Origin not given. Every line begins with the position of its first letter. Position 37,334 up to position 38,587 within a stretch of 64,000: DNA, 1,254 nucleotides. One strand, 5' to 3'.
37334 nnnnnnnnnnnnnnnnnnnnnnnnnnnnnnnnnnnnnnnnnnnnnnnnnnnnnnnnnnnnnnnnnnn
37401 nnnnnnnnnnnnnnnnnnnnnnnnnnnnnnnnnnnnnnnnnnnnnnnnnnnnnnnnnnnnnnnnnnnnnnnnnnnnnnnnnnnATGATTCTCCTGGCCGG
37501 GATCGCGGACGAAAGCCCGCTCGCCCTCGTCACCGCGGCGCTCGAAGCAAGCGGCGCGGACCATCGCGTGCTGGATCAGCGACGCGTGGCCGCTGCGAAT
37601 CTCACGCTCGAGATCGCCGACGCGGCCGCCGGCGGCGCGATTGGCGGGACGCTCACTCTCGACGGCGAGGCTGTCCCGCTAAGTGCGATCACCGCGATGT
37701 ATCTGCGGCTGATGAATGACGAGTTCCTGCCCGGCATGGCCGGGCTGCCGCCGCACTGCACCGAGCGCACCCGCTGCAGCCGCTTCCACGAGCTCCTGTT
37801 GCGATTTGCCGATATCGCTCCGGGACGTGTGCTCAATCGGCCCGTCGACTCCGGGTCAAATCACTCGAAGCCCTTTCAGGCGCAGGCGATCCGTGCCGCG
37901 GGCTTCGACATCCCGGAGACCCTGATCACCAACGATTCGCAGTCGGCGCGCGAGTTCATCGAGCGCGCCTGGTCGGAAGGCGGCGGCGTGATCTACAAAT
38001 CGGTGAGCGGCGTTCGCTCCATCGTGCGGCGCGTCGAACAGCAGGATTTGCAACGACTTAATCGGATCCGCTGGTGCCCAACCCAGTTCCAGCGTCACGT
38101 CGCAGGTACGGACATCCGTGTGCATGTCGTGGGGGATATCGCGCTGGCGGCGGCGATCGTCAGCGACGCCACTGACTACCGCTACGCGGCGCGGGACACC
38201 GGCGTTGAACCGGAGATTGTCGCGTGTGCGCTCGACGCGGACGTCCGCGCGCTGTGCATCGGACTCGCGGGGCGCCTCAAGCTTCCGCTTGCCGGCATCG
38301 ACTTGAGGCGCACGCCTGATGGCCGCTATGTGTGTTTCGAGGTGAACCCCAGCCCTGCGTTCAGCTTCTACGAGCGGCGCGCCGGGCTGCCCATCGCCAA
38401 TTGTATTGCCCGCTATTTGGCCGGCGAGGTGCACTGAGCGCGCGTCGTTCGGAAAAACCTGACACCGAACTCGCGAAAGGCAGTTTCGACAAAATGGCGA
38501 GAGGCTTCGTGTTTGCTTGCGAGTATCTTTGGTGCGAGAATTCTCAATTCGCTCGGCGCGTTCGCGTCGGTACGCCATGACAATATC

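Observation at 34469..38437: Four-gene cassette: free-standing subtilase pro-region copy, S8 protease with K/E/D/T repeat tail, and two MdnB/MdnC-like ATP-grasp proteins (possible protease-linked graspetide-type cross-linking system)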

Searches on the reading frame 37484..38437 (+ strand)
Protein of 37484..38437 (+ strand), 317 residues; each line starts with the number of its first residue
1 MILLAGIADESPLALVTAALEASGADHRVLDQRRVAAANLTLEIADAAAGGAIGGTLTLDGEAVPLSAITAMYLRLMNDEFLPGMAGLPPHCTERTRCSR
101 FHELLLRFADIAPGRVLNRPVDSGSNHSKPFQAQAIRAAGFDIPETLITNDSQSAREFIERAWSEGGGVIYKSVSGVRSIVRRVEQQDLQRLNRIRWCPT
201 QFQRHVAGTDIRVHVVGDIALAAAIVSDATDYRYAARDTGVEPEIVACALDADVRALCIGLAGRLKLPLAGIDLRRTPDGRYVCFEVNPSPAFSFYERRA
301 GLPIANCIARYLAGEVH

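Call 3: search_protein_families(library=pfam, proteins=[window:37484-38437:+], max_evalue=1)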
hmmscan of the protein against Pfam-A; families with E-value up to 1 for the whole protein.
window:37484-38437:+ (317 aa): 1 family
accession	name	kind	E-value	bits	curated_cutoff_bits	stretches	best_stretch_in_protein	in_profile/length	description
PF08443.16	RimK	-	4.4e-10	39.9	21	1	138-312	13-188/188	RimK-like ATP-grasp domain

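Call 4: search_protein_families(library=ncbifam, proteins=[window:37484-38437:+], max_evalue=1)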
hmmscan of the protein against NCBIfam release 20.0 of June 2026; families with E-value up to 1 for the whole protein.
window:37484-38437:+ (317 aa): 8 families
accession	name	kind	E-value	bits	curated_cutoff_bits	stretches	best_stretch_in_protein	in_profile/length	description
TIGR04187.1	GRASP_SAV_5884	subfamily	1.2e-31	110.1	350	1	38-312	33-311/312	ATP-grasp ribosomal peptide maturase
TIGR04184.1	ATPgraspMvdD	equivalog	1.9e-23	83.2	475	1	8-312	8-319/321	MvdD family ATP-grasp ribosomal peptide maturase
TIGR04185.1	ATPgraspMvdC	equivalog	5.9e-22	78.2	425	1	126-312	121-316/318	MvdC family ATP-grasp ribosomal peptide maturase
TIGR00768.1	rimK_fam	subfamily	1.2e-16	60.9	143.4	1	100-311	59-275/276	RimK family alpha-L-glutamate ligase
TIGR02144.1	LysX_arch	equivalog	2.3e-09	36.7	275.6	1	117-313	76-276/281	lysine biosynthesis protein LysX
NF040720.1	MptN_Meth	equivalog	1.4e-08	34.2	350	1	130-311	102-289/291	tetrahydromethanopterin:alpha-L-glutamate ligase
NF007764.0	PRK10446.1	equivalog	9.9e-08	31.6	331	1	201-312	178-286/300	30S ribosomal protein S6--L-glutamate ligase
TIGR04192.1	GRASP_w_spasm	equivalog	0.0011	18.4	230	1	137-311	135-317/318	grasp-with-spasm system ATP-grasp peptide maturase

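Call 8: find_homologous_proteins(query=window:37484-38437:+, max_evalue=0.001)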
Query window:37484-38437:+ (317 aa): 4591 proteins with E <= 0.001 among 8000 candidates; the best 120 are listed.
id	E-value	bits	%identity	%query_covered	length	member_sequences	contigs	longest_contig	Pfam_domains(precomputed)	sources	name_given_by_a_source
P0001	2.4e-200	682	97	100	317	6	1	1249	PF08443.17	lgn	-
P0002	9.8e-185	631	90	100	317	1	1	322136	PF08443.17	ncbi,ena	-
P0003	7.2e-179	612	88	100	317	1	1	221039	PF08443.17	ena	-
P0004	2.1e-177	607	88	99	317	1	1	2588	PF08443.17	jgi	-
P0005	3.3e-174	596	85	100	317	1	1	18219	PF08443.17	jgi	jgi:hypothetical protein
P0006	3.2e-173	593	85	100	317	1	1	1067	PF08443.17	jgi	jgi:hypothetical protein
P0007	2.4e-169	580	83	100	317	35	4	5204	PF08443.17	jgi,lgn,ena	jgi:hypothetical protein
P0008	1.5e-167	575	82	100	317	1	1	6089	PF08443.17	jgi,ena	-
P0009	2.2e-167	574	83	99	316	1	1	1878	PF08443.17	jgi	jgi:RimK-like ATP-grasp domain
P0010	7.9e-164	562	81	100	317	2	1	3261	PF08443.17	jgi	-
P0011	4.6e-163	560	79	100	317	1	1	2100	PF08443.17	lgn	-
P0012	1.2e-162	558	80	100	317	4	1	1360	PF08443.17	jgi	jgi:hypothetical protein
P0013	7.9e-160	549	79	100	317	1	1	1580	PF08443.17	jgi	jgi:glutathione synthase/RimK-type ligase-like ATP-grasp enzyme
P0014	3.6e-153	527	79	100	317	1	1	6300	PF08443.17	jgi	jgi:hypothetical protein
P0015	4.1e-153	527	78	99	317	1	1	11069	PF08443.17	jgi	jgi:hypothetical protein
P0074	6.7e-128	444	64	99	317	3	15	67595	PF08443.17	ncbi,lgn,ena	-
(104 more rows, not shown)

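Call 9: find_encoding_contigs(protein=P0002, flank=8000, max_places=3)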
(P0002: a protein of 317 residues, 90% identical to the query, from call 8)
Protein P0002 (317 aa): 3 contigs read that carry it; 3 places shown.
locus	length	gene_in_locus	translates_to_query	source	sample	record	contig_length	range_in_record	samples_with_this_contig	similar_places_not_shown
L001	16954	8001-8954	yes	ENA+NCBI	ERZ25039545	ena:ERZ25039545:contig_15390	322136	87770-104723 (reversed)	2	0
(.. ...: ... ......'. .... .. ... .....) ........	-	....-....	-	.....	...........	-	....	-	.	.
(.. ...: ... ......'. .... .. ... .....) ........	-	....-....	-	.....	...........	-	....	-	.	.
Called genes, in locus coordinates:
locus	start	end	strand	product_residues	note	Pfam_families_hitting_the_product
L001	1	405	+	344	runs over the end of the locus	PF01965:DJ-1_PfpI, PF00165:HTH_AraC (weak), PF12833:HTH_18, PF00165:HTH_AraC (weak)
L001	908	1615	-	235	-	PF01734:Patatin (weak)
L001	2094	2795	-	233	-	-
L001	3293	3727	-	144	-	-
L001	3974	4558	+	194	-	-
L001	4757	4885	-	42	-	-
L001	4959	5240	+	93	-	-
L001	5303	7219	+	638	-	PF00082:Peptidase_S8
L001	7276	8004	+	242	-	-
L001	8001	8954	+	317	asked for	PF08443:RimK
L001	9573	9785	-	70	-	-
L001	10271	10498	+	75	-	-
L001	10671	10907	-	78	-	PF01797:Y1_Tnp (faint)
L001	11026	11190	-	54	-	-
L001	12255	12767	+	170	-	PF05685:Uma2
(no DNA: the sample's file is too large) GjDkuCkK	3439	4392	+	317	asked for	PF08443:RimK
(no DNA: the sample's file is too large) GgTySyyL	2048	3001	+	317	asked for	PF08443:RimK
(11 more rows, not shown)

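Call 10: find_encoding_contigs(protein=P0074, flank=8000, max_places=4)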
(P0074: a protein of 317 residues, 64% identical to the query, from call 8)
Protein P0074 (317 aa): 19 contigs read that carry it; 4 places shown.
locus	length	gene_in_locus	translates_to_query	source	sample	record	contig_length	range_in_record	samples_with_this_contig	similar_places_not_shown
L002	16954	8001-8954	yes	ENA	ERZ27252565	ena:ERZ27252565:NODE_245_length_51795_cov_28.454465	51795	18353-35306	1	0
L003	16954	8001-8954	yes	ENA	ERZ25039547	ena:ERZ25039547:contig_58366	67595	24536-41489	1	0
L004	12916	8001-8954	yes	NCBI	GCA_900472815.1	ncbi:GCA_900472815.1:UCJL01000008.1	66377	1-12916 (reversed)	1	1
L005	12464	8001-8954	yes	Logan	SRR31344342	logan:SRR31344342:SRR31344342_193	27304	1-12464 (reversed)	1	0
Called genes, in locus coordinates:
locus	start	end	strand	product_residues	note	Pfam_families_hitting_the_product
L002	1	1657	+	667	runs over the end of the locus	PF02129:Peptidase_S15, PF00561:Abhydrolase_1, PF08530:PepX_C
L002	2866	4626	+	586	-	PF03098:An_peroxidase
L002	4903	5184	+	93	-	-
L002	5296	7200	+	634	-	PF00082:Peptidase_S8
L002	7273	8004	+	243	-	-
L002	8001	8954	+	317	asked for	PF08443:RimK (weak)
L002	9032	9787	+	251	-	PF03050:DDE_Tnp_IS66 (weak), PF00665:rve (faint), PF13610:DDE_Tnp_IS240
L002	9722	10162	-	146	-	PF00583:Acetyltransf_1 (weak), PF13673:Acetyltransf_10, PF13508:Acetyltransf_7 (weak)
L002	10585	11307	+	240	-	PF00239:Resolvase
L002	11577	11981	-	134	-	PF01850:PIN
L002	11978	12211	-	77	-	PF04014:MazE_antitoxin, PF15937:PrlF_antitoxin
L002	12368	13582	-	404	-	PF03428:RP-C, PF11800:RP-C_C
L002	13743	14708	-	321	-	PF02195:ParB_N, PF07506:RepB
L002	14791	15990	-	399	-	PF13411:MerR_1 (faint), PF01656:CbiA, PF02374:ArsA_ATPase (weak), PF06564:CBP_BcsQ (weak), PF09140:MipZ, PF10609:ParA, PF13614:AAA_31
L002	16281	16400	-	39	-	PF08173:YbgT_YccB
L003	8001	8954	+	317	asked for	PF08443:RimK (weak)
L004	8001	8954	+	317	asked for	PF08443:RimK (weak)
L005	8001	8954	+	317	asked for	PF08443:RimK (weak)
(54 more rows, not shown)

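Call 11: search_protein_families(library=padloc, proteins=[window:37484-38437:+], max_evalue=1)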
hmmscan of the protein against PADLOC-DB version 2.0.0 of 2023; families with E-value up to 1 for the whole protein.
window:37484-38437:+ (317 aa): 0 families

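Call 12: search_solved_structures(query=window:37484-38437:+, max_evalue=0.01, show_alignments=2)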
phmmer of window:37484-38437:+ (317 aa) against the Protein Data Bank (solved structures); distinct sequences matched with E-value up to 0.01: 11.
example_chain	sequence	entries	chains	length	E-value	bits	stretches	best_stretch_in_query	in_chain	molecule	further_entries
7drm_A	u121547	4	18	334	6.7e-26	94.6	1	2-308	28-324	ATP-grasp domain-containing protein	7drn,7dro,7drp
5ig8_A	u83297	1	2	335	3.3e-14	56.2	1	124-313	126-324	ATP grasp ligase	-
5ig9_A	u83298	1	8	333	3.6e-14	56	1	8-313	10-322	ATP grasp ligase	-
9bou_A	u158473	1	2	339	1.3e-11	47.6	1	42-313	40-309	MvdD-like pre-ATP grasp domain-containing protein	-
7m4s_A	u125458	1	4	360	1e-09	41.4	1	127-311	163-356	AMdnB protein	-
7mgv_A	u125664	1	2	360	3.9e-09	39.5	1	118-297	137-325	CdnC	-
5zct_A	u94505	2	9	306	3.7e-07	33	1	113-312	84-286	Ribosomal protein S6--L-glutamate ligase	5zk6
4iwx_A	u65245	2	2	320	4.2e-07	32.8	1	113-312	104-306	Ribosomal protein S6 modification protein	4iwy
7qyr_A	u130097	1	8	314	9.2e-05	25.1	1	199-313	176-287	Probable alpha-L-glutamate ligase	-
3vpd_A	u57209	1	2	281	0.0068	19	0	115-311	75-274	Ribosomal protein S6 modification protein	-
7qys_A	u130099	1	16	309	0.0083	18.7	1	201-313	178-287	Probable alpha-L-glutamate ligase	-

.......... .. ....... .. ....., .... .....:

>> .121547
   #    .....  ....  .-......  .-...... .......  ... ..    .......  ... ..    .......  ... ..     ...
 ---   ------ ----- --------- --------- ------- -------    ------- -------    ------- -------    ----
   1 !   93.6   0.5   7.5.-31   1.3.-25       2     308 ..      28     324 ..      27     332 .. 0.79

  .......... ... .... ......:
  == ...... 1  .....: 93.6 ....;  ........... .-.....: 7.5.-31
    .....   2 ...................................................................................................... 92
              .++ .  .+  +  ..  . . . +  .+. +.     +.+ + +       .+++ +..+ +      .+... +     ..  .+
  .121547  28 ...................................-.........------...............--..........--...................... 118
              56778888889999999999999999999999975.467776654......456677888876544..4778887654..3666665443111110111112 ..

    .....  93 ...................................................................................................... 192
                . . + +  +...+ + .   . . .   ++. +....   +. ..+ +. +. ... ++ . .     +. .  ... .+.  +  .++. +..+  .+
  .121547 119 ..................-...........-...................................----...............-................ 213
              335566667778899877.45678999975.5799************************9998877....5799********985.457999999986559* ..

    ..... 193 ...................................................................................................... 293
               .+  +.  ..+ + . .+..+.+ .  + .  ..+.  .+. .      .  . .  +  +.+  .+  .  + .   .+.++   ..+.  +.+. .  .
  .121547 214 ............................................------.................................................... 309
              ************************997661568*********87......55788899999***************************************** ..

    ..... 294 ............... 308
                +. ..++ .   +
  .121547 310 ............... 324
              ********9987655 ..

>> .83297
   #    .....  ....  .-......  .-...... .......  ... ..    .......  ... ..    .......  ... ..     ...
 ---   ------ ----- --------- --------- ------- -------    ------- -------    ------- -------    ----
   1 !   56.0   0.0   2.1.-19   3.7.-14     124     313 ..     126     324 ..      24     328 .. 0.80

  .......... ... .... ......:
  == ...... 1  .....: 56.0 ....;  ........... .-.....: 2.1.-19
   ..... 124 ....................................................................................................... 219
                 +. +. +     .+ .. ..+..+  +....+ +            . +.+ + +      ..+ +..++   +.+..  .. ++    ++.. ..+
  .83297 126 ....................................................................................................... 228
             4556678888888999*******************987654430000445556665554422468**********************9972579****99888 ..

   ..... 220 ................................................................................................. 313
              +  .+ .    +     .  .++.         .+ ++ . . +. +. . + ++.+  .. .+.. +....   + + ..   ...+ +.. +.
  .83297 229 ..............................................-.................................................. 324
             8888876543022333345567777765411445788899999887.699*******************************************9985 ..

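Call 31: find_related_loci(query=A2, collection=metagenome_contigs, flank=6000)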
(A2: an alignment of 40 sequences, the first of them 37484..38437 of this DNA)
Query A2 (317 aa) in metagenome_contigs; peptide patterns used: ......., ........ (x = any residue, [..] = any of these).
600 stretches matched a pattern (row limit reached: there are more); 571 encode a relative of the query (tblastn E <= 1e-3); the best 80 are kept; 80 distinct loci.
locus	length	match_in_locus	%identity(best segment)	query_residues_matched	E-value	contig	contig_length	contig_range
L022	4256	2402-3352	82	1-317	5e-170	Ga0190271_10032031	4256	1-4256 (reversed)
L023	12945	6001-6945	76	1-315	2e-152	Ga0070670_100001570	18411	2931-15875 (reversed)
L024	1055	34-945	69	1-304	4e-153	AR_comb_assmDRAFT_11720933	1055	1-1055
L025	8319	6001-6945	69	1-315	2e-132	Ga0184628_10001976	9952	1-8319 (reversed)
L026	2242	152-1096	61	1-315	1e-131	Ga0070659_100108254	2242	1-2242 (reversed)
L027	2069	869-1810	62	1-315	1e-126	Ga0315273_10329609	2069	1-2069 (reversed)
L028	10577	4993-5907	53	1-314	5e-97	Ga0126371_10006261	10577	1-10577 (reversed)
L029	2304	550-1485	52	1-315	8e-100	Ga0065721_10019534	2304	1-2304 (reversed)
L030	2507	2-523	84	144-317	1e-98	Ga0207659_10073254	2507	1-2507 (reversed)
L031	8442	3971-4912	51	1-317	2e-94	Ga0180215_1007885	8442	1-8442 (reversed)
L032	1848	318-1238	50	1-315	2e-99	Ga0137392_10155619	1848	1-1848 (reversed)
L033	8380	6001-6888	54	1-304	3e-94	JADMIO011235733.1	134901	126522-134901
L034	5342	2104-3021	50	1-314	8e-93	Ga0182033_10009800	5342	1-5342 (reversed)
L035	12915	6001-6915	50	1-314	2e-92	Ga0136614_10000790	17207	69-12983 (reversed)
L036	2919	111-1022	52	1-313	3e-94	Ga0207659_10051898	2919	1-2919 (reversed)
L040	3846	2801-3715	49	1-314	2e-91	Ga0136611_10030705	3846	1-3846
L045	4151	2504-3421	45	1-314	4e-90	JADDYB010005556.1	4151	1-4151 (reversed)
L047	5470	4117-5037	46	1-315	1e-89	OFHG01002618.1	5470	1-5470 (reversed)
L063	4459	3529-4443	49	1-314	4e-87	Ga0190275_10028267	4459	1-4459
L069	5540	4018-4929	46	1-312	4e-86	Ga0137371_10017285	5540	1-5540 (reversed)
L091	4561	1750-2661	45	1-314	5e-83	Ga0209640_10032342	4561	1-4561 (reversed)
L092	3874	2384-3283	44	1-314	2e-83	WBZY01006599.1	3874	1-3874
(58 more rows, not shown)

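Call 50: search_protein_families(library=pfam, proteins=[L040:628-2061:+, L047:1852-3276:+, L069:1856-3256:+, L092:119-1579:+, L091:3-1028:+, L045:49-1611:+, L063:656-2686:+], max_evalue=0.01)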
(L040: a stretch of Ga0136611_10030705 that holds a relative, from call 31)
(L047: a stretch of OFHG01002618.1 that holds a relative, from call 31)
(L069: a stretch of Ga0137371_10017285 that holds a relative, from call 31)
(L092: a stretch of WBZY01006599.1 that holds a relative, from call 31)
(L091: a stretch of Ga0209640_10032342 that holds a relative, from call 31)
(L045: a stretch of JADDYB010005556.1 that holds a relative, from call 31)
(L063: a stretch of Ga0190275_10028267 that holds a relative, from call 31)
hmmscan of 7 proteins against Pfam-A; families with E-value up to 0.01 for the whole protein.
L040:628-2061:+ (478 aa): 1 family
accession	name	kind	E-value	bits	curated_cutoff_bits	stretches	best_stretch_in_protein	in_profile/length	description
PF00264.25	Tyrosinase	-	2.8e-36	126.3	22.6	1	82-272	3-213/214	Common central domain of tyrosinase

L047:1852-3276:+ (475 aa): 3 families
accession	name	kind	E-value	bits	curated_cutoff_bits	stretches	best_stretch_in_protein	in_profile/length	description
PF25819.1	Nal1_C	-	0.00017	21.3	26.1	0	218-285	150-210/268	Nal1 C-terminal domain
PF25608.1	NAL1_N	-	0.0003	20.9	27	1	8-74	4-70/80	NARROW LEAF 1 N-terminal domain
PF00949.27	Peptidase_S7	-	0.0034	17.7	20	1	277-299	95-117/131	Peptidase S7, Flavivirus NS3 serine protease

L069:1856-3256:+ (467 aa): 3 families
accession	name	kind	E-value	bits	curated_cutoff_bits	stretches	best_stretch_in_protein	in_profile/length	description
PF25819.1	Nal1_C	-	0.00025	20.8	26.1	0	222-315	137-227/268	Nal1 C-terminal domain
PF00949.27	Peptidase_S7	-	0.0028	17.9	20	1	295-323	95-127/131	Peptidase S7, Flavivirus NS3 serine protease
PF25608.1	NAL1_N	-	0.0031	17.6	27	1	39-90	18-70/80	NARROW LEAF 1 N-terminal domain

L092:119-1579:+ (487 aa): 2 families
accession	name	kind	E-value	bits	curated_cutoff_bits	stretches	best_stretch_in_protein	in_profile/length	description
PF01400.30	Astacin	-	6.3e-51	173.2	22.5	1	106-288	1-187/189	Astacin (Peptidase family M12A)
PF00413.30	Peptidase_M10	-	0.00033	21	24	0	189-205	113-129/159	Matrixin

L091:3-1028:+ (342 aa): 0 families

L045:49-1611:+ (521 aa): 5 families
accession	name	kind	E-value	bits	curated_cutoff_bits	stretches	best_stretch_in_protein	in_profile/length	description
PF25608.1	NAL1_N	-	0.00029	21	27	1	22-68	21-67/80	NARROW LEAF 1 N-terminal domain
PF25819.1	Nal1_C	-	0.00038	20.2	26.1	1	224-296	150-215/268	Nal1 C-terminal domain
PF00949.27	Peptidase_S7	-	0.00055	20.2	20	1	283-308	95-120/131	Peptidase S7, Flavivirus NS3 serine protease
PF05579.19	Peptidase_S32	-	0.006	16.3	24.7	1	278-308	202-234/297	Equine arteritis virus serine endopeptidase S32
PF13110.11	DUF3966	-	0.0092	16.3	25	0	45-63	1-20/42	Protein of unknown function (DUF3966)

L063:656-2686:+ (677 aa): 4 families
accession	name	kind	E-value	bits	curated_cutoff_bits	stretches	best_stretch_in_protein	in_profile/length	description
PF25819.1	Nal1_C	-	2.4e-05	24.1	26.1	1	216-307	130-213/268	Nal1 C-terminal domain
PF25608.1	NAL1_N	-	0.00027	21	27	1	30-92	8-68/80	NARROW LEAF 1 N-terminal domain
PF00949.27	Peptidase_S7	-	0.0044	17.3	20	0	295-321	94-120/131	Peptidase S7, Flavivirus NS3 serine protease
PF05579.19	Peptidase_S32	-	0.0044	16.7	24.7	1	289-340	200-251/297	Equine arteritis virus serine endopeptidase S32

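Call 55: search_dna_similar(query=window:37484-38434:+, collection=plasmids, mode=protein, max_rows=25)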
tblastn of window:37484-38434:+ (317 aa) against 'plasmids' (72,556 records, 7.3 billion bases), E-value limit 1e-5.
Records with a match: 34; places in all: 39; records where one place covers at least 80% of the query: 1.
Best place of each record, by identity: <60% 34.
By first word of the organism name: Streptomyces 11; Ralstonia 5; Nostoc 3; Croceicoccus 2; Halorussus 2; Halocatena 1; Nonomuraea 1; Burkholderia 1; Candidatus 1; Bacillus 1; and 6 more.
By predicted mobility (MOB-suite, as given by PLSDB): non-mobilizable 30; conjugative 4.
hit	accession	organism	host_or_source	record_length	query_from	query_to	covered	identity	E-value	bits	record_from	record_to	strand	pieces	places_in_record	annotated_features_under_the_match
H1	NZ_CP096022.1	Halocatena salina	cell culture,sediment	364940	62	312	79%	32.2%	1e-19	97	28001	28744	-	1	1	ATP-grasp domain-containing protein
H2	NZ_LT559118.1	Nonomuraea gerenzanensis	-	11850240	62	316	80%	31.4%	1e-12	76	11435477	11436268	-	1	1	none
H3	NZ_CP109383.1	Streptomyces atratus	-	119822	63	314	79%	29.6%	2e-8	63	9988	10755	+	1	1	tgmB: ATP-grasp ribosomal peptide maturase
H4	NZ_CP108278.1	Streptomyces atratus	-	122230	63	314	79%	29.6%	2e-8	63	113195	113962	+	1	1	tgmB: ATP-grasp ribosomal peptide maturase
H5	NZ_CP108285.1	Streptomyces atratus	-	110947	63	314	79%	29.6%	5e-8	62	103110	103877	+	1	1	tgmB: ATP-grasp ribosomal peptide maturase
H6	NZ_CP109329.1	Streptomyces sp. NBC_01591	-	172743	63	314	79%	28.9%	3e-7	59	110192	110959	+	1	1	tgmB: ATP-grasp ribosomal peptide maturase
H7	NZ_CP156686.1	Burkholderia stagnalis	Bacterial cells,soils collected in ...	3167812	117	312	62%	36.0%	1e-23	108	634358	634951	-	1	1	none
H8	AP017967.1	Candidatus Megaera polyxenophila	-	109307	64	313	79%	28.1%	2e-18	93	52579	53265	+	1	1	glutathione synthase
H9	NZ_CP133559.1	Bacillus wiedmannii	Thaumetopoea processionea,liquid culture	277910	96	299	64%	34.0%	1e-13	79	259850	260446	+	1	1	hypothetical protein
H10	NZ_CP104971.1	Phyllobacterium zundukense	Vicia costata,cell culture,root nodule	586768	117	312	62%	35.3%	2e-19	96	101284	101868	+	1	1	MvdC/MvdD family ATP grasp protein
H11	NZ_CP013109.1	Sinorhizobium americanum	Vachellia farnesiana,cell culture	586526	82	312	73%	29.3%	2e-14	81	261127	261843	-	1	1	hypothetical protein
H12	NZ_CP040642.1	Agrobacterium sp. T29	Single strain culture,soil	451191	114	312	63%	33.5%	2e-10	69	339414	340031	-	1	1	MvdC/MvdD family ATP grasp protein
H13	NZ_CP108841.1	Streptomyces chartreusis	-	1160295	115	316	64%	32.1%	1e-8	64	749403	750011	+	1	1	none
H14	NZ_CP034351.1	Streptomyces sp. W1SF4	-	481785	114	312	63%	32.0%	3e-10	69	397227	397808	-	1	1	hypothetical protein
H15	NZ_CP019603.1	Croceicoccus marinus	-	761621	83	308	71%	28.0%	2e-12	75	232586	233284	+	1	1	MvdC/MvdD family ATP grasp protein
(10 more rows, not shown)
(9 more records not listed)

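Call 56: find_encoding_contigs(protein=window:37484-38437:+, flank=3000, max_places=3)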
Protein window:37484-38437:+ (317 aa): no gene with exactly this product is on record in the collection.
